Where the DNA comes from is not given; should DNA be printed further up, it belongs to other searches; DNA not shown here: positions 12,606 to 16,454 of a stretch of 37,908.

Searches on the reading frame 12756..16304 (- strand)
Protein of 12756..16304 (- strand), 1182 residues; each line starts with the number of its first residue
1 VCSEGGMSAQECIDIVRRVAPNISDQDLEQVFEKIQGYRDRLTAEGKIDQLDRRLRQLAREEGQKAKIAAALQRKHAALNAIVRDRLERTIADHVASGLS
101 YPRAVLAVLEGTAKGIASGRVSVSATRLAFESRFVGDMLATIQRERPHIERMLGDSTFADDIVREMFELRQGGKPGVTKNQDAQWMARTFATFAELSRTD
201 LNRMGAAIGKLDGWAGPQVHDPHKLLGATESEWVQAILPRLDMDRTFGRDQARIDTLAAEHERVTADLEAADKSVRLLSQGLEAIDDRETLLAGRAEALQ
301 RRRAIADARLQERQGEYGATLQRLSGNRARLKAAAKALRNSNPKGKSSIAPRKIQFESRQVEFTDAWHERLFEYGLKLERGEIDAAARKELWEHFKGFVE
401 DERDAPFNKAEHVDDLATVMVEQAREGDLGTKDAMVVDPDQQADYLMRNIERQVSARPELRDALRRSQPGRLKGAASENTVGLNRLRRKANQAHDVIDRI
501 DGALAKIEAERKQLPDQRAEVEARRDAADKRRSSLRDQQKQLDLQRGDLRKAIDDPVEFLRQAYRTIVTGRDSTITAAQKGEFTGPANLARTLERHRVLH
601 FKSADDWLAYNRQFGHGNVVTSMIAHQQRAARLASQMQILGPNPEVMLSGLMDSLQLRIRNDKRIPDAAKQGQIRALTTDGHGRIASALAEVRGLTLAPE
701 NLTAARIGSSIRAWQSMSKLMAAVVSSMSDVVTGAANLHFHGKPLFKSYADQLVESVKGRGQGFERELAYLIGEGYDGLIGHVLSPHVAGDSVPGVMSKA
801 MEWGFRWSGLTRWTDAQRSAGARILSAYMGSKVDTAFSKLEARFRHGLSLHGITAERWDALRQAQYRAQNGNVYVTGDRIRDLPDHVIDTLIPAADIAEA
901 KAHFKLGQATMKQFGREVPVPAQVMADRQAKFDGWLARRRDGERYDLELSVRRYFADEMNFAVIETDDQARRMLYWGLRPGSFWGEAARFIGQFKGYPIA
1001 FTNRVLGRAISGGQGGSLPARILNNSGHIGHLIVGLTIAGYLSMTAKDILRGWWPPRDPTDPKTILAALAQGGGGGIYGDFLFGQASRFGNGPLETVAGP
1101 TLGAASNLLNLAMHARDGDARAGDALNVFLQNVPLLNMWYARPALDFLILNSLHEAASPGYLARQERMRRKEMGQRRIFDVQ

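Call 3: search_protein_families(library=pfam, proteins=[window:12756-16304:-], max_evalue=0.1)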
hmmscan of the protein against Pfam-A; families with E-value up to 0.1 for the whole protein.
window:12756-16304:- (1182 aa): 0 families

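Call 4: search_protein_families(library=phrogs, proteins=[window:12756-16304:-], max_evalue=0.01)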
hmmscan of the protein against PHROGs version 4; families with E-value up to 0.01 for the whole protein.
window:12756-16304:- (1182 aa): 3 families
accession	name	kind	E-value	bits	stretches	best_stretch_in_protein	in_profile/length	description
phrog_684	-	head and packaging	6.6e-145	485.6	2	558-1178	252-822/840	virion structural protein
phrog_23925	-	unknown function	9.6e-30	104.8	2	557-752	246-439/471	-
phrog_26678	-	unknown function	1.1e-25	91.4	1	839-1177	15-306/324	-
